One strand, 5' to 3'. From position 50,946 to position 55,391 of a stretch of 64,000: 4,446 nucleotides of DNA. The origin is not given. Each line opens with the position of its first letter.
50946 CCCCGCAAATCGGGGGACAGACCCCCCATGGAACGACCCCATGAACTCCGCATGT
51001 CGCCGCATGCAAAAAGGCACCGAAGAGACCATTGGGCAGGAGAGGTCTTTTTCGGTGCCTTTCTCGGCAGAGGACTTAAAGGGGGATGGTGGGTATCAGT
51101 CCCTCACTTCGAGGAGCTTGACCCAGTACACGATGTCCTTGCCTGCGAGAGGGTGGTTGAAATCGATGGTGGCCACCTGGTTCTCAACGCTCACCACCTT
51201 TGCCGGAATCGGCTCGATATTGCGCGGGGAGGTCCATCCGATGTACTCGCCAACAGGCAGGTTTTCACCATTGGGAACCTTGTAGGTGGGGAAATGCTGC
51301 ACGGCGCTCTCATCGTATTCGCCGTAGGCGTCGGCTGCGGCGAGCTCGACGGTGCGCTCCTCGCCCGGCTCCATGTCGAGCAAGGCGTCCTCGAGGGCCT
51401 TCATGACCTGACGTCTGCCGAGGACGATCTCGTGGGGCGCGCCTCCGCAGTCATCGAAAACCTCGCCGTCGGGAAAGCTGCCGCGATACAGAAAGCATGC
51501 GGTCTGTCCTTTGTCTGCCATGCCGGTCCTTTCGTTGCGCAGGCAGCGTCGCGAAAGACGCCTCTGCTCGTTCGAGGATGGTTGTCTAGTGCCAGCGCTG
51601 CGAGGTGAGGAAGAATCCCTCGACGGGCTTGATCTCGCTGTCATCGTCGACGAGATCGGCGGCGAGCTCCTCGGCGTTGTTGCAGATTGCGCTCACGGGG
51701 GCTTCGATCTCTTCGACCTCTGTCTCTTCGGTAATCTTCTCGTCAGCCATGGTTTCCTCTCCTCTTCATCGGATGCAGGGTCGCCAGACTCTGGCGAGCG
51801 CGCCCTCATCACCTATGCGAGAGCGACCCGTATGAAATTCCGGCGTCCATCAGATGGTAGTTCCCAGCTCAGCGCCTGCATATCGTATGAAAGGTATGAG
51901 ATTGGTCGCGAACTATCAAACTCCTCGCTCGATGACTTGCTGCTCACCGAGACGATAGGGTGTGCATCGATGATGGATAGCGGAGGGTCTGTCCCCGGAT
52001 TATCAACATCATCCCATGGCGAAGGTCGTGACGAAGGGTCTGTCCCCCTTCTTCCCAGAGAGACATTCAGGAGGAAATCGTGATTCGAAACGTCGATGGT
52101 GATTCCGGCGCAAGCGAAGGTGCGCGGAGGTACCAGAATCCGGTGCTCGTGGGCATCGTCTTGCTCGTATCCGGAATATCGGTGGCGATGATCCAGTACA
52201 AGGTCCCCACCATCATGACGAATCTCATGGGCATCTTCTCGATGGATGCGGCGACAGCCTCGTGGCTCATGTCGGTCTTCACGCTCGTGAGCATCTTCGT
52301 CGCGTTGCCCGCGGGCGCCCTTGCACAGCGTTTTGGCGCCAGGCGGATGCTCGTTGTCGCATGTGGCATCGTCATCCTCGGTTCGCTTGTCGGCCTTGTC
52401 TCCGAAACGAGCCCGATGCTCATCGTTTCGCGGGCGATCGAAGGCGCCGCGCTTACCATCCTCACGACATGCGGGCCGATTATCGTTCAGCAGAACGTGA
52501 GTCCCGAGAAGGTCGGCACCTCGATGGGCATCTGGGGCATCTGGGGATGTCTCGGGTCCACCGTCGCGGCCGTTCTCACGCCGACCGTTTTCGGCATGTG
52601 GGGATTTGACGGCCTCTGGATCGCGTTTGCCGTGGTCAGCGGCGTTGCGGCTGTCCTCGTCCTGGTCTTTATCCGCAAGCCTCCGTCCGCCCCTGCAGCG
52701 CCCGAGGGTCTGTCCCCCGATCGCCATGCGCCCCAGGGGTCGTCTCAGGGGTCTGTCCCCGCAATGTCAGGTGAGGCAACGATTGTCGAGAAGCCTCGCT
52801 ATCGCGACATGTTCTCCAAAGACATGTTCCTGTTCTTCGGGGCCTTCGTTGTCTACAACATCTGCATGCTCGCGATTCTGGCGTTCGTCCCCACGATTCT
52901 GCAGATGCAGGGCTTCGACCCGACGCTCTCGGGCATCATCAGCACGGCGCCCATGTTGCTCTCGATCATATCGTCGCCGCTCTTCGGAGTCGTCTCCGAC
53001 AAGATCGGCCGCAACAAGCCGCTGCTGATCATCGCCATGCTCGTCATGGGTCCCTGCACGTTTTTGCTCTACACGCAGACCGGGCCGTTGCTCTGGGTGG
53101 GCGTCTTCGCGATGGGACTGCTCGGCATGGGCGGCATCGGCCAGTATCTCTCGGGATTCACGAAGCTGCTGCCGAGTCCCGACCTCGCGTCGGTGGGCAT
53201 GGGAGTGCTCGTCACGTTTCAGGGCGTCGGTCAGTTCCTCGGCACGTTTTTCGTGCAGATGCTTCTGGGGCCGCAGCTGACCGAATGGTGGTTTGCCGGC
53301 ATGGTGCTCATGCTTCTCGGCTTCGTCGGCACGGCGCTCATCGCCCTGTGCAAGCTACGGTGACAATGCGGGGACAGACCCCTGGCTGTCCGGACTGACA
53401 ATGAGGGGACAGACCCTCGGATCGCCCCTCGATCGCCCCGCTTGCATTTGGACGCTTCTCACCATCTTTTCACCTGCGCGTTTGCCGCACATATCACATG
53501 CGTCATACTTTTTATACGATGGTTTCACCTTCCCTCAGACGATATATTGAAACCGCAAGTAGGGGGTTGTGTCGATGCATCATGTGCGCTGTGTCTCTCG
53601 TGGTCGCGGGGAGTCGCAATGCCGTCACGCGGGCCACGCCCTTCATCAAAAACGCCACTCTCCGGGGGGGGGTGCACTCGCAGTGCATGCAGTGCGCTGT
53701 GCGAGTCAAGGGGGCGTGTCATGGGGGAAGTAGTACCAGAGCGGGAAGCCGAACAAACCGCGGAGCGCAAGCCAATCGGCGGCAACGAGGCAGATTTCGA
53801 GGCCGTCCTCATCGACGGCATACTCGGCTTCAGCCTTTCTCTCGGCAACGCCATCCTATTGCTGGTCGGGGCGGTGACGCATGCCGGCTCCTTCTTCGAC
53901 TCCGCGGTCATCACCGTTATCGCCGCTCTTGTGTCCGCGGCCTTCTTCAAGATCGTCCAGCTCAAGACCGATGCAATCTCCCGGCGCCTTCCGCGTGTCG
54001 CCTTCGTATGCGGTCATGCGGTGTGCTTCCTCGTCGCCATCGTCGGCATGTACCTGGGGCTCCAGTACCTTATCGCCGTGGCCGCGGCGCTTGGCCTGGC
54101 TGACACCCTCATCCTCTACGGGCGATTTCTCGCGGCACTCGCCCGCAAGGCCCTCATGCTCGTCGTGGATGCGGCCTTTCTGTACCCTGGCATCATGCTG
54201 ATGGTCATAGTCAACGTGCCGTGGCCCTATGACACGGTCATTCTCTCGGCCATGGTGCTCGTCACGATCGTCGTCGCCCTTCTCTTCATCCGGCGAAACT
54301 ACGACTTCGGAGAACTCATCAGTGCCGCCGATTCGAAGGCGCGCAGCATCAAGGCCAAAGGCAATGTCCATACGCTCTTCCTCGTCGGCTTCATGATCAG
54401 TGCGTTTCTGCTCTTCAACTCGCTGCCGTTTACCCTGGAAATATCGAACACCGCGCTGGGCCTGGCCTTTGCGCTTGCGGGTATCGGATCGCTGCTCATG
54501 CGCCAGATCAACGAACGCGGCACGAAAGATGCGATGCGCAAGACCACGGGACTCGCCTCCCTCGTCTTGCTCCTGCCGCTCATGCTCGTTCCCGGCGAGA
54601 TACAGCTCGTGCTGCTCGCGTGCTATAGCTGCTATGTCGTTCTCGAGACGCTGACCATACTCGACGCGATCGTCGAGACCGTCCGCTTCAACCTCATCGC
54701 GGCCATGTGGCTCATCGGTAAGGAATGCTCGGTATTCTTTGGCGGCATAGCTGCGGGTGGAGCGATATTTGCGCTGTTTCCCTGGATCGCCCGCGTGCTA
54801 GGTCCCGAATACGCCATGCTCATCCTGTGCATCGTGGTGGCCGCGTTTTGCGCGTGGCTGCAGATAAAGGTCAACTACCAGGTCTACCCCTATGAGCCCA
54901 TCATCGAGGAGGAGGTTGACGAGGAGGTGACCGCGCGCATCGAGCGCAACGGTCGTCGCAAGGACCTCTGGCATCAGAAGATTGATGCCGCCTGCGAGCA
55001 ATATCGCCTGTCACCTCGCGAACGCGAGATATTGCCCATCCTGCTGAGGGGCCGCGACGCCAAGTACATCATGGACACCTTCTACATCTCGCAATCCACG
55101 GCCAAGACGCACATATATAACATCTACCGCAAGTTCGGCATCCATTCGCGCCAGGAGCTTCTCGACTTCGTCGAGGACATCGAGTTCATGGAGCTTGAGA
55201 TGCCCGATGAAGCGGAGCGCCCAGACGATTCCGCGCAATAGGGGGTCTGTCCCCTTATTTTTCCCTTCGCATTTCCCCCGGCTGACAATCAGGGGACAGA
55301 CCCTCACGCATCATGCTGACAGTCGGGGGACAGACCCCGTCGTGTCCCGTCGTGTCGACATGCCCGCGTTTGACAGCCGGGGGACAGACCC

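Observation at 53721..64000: Regulator-transporter-molybdoenzyme locus resembling Eggerthellaceae catechol/polyphenol-transforming clusters, substrate unknown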

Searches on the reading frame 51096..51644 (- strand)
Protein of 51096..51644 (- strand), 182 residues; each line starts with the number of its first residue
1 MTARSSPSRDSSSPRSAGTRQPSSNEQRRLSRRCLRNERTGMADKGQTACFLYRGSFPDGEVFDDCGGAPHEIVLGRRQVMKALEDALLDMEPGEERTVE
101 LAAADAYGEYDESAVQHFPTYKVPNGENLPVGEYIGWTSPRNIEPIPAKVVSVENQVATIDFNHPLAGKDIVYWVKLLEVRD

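Call 54: search_protein_families(library=pfam, proteins=[window:51096-51644:-], max_evalue=0.001)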
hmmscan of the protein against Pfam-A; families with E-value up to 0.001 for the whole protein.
window:51096-51644:- (182 aa): 1 family
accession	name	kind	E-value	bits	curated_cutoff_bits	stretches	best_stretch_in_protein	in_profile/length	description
PF00254.34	FKBP_C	-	1.3e-12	48.3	21.1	1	43-112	5-76/94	FKBP-type peptidyl-prolyl cis-trans isomerase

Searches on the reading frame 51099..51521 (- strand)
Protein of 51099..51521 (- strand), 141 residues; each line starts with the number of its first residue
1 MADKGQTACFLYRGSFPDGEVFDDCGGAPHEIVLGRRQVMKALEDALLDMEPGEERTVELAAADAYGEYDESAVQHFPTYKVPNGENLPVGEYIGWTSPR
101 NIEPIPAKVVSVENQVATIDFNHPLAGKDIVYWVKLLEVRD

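Call 76: search_protein_families(library=pfam, proteins=[window:51099-51521:-], max_evalue=1)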
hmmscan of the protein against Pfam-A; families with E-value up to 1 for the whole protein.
seq(141 aa): 3 families
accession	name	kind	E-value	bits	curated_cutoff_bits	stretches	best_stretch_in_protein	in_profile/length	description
PF00254.34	FKBP_C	-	9.8e-13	48.7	21.1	1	2-71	5-76/94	FKBP-type peptidyl-prolyl cis-trans isomerase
PF01455.23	HupF_HypC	-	0.019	15.5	28.5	0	105-122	5-22/65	HupF/HypC family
PF22199.2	FKBP26_IF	-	0.078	13.4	27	1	106-125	27-46/46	FKBP26, IF domain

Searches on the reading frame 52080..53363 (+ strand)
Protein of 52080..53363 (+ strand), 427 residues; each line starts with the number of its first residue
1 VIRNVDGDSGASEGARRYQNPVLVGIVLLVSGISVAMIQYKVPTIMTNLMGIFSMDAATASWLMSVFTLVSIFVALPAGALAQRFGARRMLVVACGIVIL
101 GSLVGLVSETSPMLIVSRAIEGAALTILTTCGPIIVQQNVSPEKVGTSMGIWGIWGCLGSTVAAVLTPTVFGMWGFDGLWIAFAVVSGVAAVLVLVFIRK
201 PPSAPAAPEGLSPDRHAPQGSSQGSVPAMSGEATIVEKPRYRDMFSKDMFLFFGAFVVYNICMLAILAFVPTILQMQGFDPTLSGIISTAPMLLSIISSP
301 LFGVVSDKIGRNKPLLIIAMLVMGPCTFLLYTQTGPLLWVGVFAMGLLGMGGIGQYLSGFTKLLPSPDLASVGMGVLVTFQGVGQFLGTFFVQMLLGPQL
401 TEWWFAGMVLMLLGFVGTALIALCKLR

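Call 6: search_protein_families(library=pfam, proteins=[window:52080-53363:+], max_evalue=0.01)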
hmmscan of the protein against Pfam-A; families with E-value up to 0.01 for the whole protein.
window:52080-53363:+ (427 aa): 4 families
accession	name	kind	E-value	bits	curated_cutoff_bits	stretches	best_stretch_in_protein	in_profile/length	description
PF07690.21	MFS_1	-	6.3e-46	157.3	33.4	1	29-389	2-347/347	Major Facilitator Superfamily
PF00083.30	Sugar_tr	-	4e-09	36.3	22.3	2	57-202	45-192/452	Sugar (and other) transporter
PF12832.13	MFS_1_like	-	7e-08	32.3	25.2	1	265-331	17-83/373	MFS_1 like family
PF01306.25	LacY_symp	-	7.9e-06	25.4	24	1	248-353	8-114/413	LacY proton/sugar symporter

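Call 7: search_protein_families(library=ncbifam, proteins=[window:52080-53363:+], max_evalue=0.01)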
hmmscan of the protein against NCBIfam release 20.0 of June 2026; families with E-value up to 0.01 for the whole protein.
window:52080-53363:+ (427 aa): 36 families (the best 25 are shown)
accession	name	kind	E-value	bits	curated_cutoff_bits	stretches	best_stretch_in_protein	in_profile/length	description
TIGR00893.1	2A0114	subfamily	3.1e-21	75.8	395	1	49-398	20-373/399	D-galactonate transporter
TIGR00711.1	efflux_EmrB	subfamily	2e-13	49.9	230.2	2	30-198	8-176/485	DHA2 family efflux MFS transporter permease subunit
TIGR00896.1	CynX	subfamily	8.4e-11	41.5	406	1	23-347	2-299/355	CynX/NimT family MFS transporter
TIGR00897.2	2A0118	subfamily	3.4e-10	39.4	375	1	54-406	39-387/401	RbtT/DalT/CsbX family MFS transporter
TIGR00880.1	2_A_01_02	superfamily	5.8e-10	39.4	131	1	61-198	1-138/141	multidrug resistance protein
NF049980.1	SfMCT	equivalog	6.6e-10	38.2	320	1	39-395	18-361/378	L-lactate MFS transporter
TIGR00886.1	2A0108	subfamily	9.1e-10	38.1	311.7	1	39-336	17-319/368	NarK family nitrate/nitrite MFS transporter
TIGR00890.1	2A0111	subfamily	1.4e-09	37.4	374.85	1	33-394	13-353/377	oxalate/formate antiport family MFS transporter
TIGR00883.1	2A0106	subfamily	9.6e-09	34.8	443.45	1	247-412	223-394/400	metabolite/H+ symporter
TIGR00895.1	2A0115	subfamily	1.7e-08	33.8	418.55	1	24-395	22-397/398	aromatic acid/H+ symport family MFS transporter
TIGR00899.1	2A0120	subfamily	5.7e-08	32.2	522.3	1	60-199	237-374/375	sugar efflux transporter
NF011571.1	PRK14995.1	subfamily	1.6e-07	30.4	701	1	26-195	11-174/493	SmvA family efflux MFS transporter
TIGR04259.1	oxa_formateAnti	equivalog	2.3e-07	30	335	1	26-389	9-359/405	oxalate/formate MFS antiporter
NF000218.1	FexA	exception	3.3e-07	29.3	900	2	24-186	26-180/475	chloramphenicol/florfenicol efflux MFS transporter FexA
TIGR00879.1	SP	subfamily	6e-07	28.4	237.8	2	29-202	60-245/510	sugar porter family MFS transporter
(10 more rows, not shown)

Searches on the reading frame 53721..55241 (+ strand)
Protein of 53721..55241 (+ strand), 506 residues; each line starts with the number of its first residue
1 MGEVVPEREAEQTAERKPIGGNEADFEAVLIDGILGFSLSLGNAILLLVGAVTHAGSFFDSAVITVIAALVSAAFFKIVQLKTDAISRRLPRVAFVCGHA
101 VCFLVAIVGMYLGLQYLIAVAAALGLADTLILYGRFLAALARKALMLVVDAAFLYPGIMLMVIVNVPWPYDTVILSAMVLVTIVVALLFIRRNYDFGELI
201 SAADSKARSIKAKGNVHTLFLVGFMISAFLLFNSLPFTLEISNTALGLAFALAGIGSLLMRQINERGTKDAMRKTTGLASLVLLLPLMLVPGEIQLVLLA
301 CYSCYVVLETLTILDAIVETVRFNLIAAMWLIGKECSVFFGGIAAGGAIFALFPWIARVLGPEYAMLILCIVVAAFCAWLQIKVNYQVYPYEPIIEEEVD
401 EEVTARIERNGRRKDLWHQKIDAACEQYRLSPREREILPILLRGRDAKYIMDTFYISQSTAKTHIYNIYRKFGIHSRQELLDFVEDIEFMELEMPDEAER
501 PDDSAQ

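Call 6: search_protein_families(library=pfam, proteins=[window:53721-55241:+], max_evalue=0.01)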
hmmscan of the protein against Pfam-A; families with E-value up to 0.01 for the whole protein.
window:53721-55241:+ (506 aa): 1 family
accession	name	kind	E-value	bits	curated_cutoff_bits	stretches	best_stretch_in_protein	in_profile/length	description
PF00196.25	GerE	-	2.3e-12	46.8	23.5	1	430-483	3-56/57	Bacterial regulatory proteins, luxR family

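Call 7: search_protein_families(library=ncbifam, proteins=[window:53721-55241:+], max_evalue=0.01)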
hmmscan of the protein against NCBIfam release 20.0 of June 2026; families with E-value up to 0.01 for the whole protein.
window:53721-55241:+ (506 aa): 16 families
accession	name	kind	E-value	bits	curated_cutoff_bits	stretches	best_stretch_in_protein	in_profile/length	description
NF047785.1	respo_reg_MadR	equivalog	5.5e-09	35.7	300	1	426-479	145-198/209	MadR family response regulator transcription factor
NF011896.0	PRK15369.1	equivalog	3.6e-08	33.3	242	1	425-487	145-207/211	two component system response regulator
NF007505.1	PRK10100.1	equivalog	5.2e-08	32.8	250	1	425-479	140-194/204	biofilm master transcriptional regulator CsgD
NF052445.1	RespRegMctR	equivalog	2.7e-07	30.2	300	1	426-485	141-200/205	two-component system response regulator MctR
NF007403.0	PRK09935.1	equivalog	3.6e-06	26.7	271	1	426-488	146-208/210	fimbria biosynthesis transcriptional regulator FimZ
NF007935.0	PRK10651.1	equivalog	4e-06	26.1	250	1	424-480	150-206/216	two-component system response regulator NarL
NF003420.0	PRK04841.1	equivalog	5.2e-06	24.8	537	1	428-486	837-895/903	HTH-type transcriptional regulator MalT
NF038181.1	reg_ATPase_IniR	equivalog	6.6e-06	24.7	750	1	425-483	762-820/827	isoniazid response ATPase/transcriptional regulator IniR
NF047608.1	LIC13292_fam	subfamily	7.8e-05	22.9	200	1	406-483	81-156/166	LIC13292 family transcriptional regulator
TIGR03020.2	EpsA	equivalog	0.00012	21.8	170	1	425-478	186-239/247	XrtB/PEP-CTERM-associated transcriptional regulator EpsA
NF041232.1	BagY_FevT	exception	0.00017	20.5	700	1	426-482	293-349/367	LuxR family transcriptional regulator BagY/FevT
TIGR03541.1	reg_near_HchA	equivalog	0.00033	20.2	215.6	1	426-477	168-219/232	PA1136 family autoinducer-binding transcriptional regulator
NF007708.0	PRK10403.1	equivalog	0.00044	19.8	343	1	430-477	154-201/215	nitrate/nitrite response regulator protein NarP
NF008548.0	PRK11475.1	equivalog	0.00052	19.6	176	1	423-485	128-190/207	DNA-binding transcriptional activator BglJ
NF011940.0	PRK15411.1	equivalog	0.00059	19.7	162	1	421-479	129-187/207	transcriptional regulator RcsA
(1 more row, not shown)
